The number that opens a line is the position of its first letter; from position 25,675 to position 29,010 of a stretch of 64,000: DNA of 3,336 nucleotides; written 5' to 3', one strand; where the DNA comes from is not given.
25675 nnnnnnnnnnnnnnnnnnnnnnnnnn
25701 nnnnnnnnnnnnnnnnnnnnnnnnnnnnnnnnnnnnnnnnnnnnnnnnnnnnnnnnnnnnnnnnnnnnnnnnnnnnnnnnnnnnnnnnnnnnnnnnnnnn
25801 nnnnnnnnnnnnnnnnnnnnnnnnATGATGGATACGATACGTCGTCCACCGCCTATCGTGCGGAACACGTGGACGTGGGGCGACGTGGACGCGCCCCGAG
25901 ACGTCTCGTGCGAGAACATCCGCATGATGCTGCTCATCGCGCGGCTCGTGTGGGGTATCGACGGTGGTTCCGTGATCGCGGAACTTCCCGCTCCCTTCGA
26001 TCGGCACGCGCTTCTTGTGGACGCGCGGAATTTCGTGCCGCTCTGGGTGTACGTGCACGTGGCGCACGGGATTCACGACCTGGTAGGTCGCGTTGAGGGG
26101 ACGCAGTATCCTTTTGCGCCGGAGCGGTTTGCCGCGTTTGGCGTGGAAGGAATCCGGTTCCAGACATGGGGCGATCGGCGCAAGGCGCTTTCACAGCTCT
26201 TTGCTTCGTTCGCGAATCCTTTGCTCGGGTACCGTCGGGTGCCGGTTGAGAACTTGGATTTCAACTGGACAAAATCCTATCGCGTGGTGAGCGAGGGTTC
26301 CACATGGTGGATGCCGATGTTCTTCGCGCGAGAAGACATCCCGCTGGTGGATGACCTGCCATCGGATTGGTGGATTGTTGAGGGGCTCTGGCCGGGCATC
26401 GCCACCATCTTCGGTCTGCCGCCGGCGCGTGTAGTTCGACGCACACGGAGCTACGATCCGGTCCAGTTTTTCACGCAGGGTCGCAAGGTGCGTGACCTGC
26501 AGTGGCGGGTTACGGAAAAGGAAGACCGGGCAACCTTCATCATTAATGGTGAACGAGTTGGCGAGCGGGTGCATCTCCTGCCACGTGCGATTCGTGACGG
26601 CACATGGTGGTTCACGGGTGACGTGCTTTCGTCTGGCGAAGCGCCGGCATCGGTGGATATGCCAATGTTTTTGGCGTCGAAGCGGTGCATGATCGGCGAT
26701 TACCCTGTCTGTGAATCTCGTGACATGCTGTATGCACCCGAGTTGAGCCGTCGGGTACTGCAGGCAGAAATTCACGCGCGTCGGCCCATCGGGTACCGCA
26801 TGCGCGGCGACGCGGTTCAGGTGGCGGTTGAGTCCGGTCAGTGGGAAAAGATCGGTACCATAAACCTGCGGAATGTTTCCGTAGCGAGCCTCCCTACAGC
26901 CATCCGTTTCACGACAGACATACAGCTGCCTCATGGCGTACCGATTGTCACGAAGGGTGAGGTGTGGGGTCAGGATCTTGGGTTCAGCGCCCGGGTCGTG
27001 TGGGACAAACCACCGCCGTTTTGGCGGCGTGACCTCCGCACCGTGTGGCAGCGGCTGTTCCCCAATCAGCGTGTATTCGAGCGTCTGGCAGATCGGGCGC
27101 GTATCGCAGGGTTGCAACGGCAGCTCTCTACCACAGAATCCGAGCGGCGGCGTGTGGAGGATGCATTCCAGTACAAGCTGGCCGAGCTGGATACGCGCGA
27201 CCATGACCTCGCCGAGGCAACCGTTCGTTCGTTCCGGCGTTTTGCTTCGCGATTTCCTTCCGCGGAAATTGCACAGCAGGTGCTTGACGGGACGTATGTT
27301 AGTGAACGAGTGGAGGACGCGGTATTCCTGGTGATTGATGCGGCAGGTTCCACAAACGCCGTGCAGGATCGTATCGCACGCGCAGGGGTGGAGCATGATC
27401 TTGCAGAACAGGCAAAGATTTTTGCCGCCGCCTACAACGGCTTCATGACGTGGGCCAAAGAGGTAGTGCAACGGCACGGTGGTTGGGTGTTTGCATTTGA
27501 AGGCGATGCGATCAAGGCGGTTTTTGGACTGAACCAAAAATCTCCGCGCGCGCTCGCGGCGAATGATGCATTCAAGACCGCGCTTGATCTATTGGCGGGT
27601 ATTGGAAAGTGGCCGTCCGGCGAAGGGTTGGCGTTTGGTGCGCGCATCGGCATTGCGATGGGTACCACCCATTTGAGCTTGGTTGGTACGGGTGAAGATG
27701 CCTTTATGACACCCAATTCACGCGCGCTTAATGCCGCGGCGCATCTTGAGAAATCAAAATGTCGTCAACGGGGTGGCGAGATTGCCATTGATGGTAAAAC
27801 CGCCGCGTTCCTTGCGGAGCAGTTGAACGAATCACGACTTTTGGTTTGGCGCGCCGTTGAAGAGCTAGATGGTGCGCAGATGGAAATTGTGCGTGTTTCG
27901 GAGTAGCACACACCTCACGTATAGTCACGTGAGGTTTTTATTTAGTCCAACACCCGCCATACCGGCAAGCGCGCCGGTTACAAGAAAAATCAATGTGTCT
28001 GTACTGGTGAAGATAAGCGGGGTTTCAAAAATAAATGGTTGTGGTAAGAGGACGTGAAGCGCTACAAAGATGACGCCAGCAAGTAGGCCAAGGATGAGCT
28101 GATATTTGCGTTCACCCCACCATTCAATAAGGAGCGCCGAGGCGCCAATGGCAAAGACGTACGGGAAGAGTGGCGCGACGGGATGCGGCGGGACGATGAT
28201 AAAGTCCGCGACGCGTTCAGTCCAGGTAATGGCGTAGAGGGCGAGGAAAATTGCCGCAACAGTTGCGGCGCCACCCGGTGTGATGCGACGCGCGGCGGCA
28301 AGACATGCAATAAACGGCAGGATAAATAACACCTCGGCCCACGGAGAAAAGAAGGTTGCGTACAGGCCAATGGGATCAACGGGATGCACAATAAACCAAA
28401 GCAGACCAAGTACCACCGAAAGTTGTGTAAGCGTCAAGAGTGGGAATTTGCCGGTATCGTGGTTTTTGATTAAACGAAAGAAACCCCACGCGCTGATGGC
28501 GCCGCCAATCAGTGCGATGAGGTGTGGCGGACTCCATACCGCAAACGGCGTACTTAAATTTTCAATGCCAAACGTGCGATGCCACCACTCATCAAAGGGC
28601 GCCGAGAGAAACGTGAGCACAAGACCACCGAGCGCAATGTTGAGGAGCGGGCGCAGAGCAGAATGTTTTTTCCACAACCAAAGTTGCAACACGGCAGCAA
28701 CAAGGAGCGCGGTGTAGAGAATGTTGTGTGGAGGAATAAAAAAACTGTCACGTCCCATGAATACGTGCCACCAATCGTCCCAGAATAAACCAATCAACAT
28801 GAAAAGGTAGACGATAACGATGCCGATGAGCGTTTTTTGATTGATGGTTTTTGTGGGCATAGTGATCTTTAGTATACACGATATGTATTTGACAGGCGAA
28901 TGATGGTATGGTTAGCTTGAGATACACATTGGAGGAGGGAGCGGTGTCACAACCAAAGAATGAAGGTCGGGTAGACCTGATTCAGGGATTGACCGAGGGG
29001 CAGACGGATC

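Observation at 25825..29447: GC-rich cyclase, membrane protein and standalone cNMP-binding module: candidate cyclic-nucleotide signalling or Pycsar-like defence unit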

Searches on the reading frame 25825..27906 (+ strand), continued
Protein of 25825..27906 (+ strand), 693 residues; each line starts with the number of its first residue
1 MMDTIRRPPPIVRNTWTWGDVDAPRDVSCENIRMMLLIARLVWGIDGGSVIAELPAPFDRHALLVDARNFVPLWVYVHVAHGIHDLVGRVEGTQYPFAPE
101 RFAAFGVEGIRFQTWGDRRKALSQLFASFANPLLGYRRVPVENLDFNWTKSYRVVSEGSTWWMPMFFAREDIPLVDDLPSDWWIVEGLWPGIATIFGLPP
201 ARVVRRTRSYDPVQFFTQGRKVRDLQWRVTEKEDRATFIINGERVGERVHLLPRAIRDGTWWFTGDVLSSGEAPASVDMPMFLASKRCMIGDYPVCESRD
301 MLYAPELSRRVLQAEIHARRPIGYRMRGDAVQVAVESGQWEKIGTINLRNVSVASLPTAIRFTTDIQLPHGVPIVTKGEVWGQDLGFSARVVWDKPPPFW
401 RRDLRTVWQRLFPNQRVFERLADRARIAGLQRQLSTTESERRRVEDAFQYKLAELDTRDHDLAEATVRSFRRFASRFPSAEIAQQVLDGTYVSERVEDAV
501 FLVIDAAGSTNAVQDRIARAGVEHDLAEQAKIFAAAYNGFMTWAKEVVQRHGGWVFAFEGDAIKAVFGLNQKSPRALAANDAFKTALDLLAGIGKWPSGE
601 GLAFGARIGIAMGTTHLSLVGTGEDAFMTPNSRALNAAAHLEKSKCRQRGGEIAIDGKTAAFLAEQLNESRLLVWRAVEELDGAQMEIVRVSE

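Call 33: search_protein_families(library=padloc, proteins=[P0003, P0005], max_evalue=0.01)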
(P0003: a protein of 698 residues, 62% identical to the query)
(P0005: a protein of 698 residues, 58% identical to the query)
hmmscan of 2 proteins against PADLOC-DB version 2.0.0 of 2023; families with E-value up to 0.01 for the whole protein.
P0003 (698 aa): 4 families
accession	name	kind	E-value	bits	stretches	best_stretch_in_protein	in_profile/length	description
PDLC02367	PycC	-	4.6e-06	24.2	1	504-654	44-178/226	-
PDLC00734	PycC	-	0.0011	16.1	1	551-669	225-345/374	Pycsar cyclase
PDLC02369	PycC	-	0.0053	14.3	1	500-647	43-173/248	-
PDLC00766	PycC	-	0.0099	13.3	0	536-592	64-120/232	Pycsar cyclase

P0005 (698 aa): 2 families
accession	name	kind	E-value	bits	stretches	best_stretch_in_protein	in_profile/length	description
PDLC02367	PycC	-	0.00018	19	1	504-650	44-177/226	-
PDLC00734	PycC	-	0.0019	15.4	1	550-669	224-345/374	Pycsar cyclase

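Call 89: find_related_loci(query=A1, collection=viral_contigs, flank=5000)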
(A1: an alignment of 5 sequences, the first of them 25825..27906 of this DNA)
Query A1 (693 aa) in viral_contigs; peptide patterns used: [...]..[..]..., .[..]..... (x = any residue, [..] = any of these).
69 stretches matched a pattern, but none encodes a relative of the query by tblastn (E <= 1e-3).

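Call 90: search_dna_similar(query=window:25825-27906:+, collection=phages, mode=protein, max_evalue=0.001, max_rows=10)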
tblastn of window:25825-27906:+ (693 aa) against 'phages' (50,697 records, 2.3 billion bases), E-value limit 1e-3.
No match.
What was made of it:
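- There are no viral relatives (calls 89, 90).
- Tried and rejected: I rejected it because there are no relatives in IMG/VR or GenBank phages (calls 89, 90).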

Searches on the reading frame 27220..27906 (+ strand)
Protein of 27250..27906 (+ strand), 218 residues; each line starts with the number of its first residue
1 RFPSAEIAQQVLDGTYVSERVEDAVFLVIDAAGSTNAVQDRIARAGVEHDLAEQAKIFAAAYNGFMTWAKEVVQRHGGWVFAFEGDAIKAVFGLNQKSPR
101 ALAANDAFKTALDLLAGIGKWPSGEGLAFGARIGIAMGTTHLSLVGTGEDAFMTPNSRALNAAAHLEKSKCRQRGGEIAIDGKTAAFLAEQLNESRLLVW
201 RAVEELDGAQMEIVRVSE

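Call 6: search_protein_families(library=pfam, proteins=[window:27250-27906:+], max_evalue=10)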
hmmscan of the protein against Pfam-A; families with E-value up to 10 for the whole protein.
window:27250-27906:+ (218 aa): 2 families
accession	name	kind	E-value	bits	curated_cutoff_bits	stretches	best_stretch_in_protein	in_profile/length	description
PF00211.25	Guanylate_cyc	-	0.0012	18.9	21.9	1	82-189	55-156/183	Adenylate and Guanylate cyclase catalytic domain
PF08279.18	HTH_11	-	0.056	13.8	25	1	184-214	17-47/55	HTH domain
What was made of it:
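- Checked: Pfam Guanylate_cyc scores 18.9 bits, below the gathering cut-off of 21.9 (call 6).
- Pfam Guanylate_cyc scores below its gathering threshold (call 6).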

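Call 87: search_solved_structures(query=A9, max_evalue=1, show_alignments=2)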
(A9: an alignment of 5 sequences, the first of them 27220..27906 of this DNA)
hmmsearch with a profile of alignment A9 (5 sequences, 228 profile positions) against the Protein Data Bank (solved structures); distinct sequences matched with E-value up to 1: 23.
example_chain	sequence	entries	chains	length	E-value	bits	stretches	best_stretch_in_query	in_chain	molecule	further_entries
3r5g_A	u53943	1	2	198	2.8e-05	26.9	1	61-201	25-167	CyaB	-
7r65_A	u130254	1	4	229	0.0006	22.5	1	66-177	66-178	Adenylate/guanylate cyclase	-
1wc0_A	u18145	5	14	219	0.0029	20.3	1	64-179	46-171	ADENYLATE CYCLASE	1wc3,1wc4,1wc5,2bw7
1wc1_A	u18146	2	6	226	0.0031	20.2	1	64-179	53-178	ADENYLATE CYCLASE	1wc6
4cm2_A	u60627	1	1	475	0.004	19.8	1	34-157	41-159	ADENYLATE CYCLASE TYPE 10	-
2w01_A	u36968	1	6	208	0.0049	19.5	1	75-177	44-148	ADENYLATE CYCLASE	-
4oya_A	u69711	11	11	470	0.005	19.5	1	34-157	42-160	Adenylate cyclase type 10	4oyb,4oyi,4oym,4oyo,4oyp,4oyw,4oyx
4clf_A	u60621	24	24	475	0.0052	19.5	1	34-157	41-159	ADENYLATE CYCLASE TYPE 10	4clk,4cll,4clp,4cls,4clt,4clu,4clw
4cm0_A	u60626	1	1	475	0.0052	19.5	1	34-157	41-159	SOLUBLE ADENYLYL CYCLASE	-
6fht_A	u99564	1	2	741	0.049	16.3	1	75-174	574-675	Bacteriophytochrome,Adenylate cyclase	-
4p2m_A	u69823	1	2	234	0.15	14.7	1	80-179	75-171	Adenylate cyclase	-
7yz9_A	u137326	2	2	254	0.17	14.5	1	80-179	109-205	Adenylate cyclase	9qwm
4p2x_A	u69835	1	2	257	0.19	14.4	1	80-179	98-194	Adenylate cyclase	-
6sir_A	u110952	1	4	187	0.31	13.7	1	81-207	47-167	Nucleotide cyclase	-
2ga0_A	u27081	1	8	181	0.33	13.5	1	16-76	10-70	surface protein VspA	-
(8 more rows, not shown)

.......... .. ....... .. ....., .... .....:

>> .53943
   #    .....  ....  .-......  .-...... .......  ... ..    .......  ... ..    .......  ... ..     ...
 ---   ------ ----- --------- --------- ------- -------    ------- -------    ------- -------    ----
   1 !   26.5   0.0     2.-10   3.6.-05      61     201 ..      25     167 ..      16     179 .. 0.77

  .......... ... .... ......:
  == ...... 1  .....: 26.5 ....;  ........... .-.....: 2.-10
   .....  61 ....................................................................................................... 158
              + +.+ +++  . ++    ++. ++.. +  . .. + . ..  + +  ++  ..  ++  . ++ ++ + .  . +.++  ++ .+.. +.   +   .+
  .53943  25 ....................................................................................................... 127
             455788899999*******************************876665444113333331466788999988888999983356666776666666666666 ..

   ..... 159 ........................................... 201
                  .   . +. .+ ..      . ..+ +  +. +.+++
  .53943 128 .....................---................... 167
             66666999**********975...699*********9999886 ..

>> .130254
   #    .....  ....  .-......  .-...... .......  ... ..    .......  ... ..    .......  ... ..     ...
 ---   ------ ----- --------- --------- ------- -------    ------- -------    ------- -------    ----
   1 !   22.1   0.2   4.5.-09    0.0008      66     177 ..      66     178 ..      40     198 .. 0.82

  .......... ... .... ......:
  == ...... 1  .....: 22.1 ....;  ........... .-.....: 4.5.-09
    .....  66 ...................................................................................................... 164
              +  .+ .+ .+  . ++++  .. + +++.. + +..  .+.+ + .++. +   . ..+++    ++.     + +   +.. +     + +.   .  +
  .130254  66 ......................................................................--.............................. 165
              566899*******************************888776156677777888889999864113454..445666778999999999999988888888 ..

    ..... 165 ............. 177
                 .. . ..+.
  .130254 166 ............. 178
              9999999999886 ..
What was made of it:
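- On Pycsar: The family profile ranks CyaB (2.8e-5) above BcPycC (6e-4) (call 87).
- Checked: A family profile hits P. aeruginosa CyaB at E 2.8e-5 (call 87).
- The family profile ranks CyaB above BcPycC (call 87).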

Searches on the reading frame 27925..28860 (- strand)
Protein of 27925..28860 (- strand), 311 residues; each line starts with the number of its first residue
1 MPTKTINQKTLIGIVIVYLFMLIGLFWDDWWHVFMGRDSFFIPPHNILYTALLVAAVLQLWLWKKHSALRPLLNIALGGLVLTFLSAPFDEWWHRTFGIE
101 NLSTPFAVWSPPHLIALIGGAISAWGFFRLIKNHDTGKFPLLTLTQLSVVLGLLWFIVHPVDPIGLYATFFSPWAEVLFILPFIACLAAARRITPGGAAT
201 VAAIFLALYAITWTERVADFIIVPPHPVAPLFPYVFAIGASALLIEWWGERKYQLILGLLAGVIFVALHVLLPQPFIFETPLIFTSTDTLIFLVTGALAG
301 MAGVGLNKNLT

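Call 4: search_protein_families(library=pfam, proteins=[window:27925-28860:-], max_evalue=0.01)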
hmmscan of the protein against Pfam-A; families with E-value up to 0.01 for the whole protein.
window:27925-28860:- (311 aa): 0 families

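Call 5: search_protein_families(library=padloc, proteins=[window:27925-28860:-], max_evalue=0.1)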
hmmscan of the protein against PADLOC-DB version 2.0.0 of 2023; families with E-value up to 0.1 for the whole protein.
window:27925-28860:- (311 aa): 0 families

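Call 6: search_protein_families(library=pfam, proteins=[window:27925-28860:-], max_evalue=10)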
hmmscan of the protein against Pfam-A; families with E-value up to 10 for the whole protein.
window:27925-28860:- (311 aa): 0 families
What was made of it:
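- Checked: 27925-28860 (-) is a 311-aa polytopic membrane protein with no Pfam family (calls 4, 6).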

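Call 20: search_protein_families(library=ncbifam, proteins=[window:27925-28860:-], max_evalue=1)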
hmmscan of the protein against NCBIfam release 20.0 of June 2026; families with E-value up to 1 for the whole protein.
window:27925-28860:- (311 aa): 1 family
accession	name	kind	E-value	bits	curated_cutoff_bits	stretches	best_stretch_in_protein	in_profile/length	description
TIGR04086.1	TIGR04086_membr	hypoth_equivalog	0.012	15.8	30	1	239-305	48-114/115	TIGR04086 family membrane protein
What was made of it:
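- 27925..28860 (-): Polytopic membrane protein, 311 aa, with repeated D(D/E)WWH...PPH motifs. A variable neighbour, probably not part of the signalling pair. No Pfam or NCBIfam family (calls 4, 6, 20).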

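Call 56: find_related_loci(query=A7, collection=metagenome_contigs, flank=6000)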
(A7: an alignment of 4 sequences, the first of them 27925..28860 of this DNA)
Query A7 (311 aa) in metagenome_contigs; peptide patterns used: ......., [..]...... (x = any residue, [..] = any of these).
205 stretches matched a pattern; 10 encode a relative of the query (tblastn E <= 1e-3); 10 distinct loci.
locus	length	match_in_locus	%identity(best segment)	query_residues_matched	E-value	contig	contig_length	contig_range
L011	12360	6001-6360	39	14-138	2e-20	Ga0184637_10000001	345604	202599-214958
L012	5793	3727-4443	29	16-264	7e-20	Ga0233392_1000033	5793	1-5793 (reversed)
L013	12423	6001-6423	36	19-168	6e-19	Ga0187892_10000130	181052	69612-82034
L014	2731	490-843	36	19-114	3e-16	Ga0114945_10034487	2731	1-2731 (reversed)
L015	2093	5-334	41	27-122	3e-16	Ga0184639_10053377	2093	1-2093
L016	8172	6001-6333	36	19-115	2e-15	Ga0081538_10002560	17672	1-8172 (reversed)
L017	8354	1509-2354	26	4-282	5e-15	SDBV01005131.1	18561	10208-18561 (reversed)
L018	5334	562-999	26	13-138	3e-11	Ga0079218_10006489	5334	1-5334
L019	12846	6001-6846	25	22-276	4e-11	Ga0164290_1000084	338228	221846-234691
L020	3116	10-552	26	86-282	1e-5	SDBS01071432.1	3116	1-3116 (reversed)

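Call 81: search_protein_families(library=pfam, proteins=[L011:5944-7011:+, L013:5914-6876:+, L017:1464-2468:+, L016:5821-7002:+, L012:3490-4620:+, L013:1926-2597:-, L014:295-1539:+], max_evalue=0.1)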
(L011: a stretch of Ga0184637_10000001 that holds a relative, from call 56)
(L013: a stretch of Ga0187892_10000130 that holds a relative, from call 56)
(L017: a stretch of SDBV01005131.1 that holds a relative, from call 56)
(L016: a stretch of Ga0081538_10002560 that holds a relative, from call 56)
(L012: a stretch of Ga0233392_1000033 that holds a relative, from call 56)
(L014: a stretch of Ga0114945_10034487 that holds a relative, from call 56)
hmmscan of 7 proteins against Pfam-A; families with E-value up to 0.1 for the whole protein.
L011:5944-7011:+ (356 aa): 0 families

L013:5914-6876:+ (321 aa): 0 families

L017:1464-2468:+ (335 aa): 1 family
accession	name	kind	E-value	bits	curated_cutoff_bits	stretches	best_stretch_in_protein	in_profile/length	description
PF04896.17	AmoC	-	0.018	14.9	26.7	1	37-95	123-176/245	Ammonia monooxygenase/methane monooxygenase, subunit C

L016:5821-7002:+ (394 aa): 0 families

L012:3490-4620:+ (377 aa): 0 families

L013:1926-2597:- (224 aa): 1 family
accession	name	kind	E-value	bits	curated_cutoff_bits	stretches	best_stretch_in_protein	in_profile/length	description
PF00211.25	Guanylate_cyc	-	1.8e-09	37.9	21.9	1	41-209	6-169/183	Adenylate and Guanylate cyclase catalytic domain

L014:295-1539:+ (415 aa): 0 families
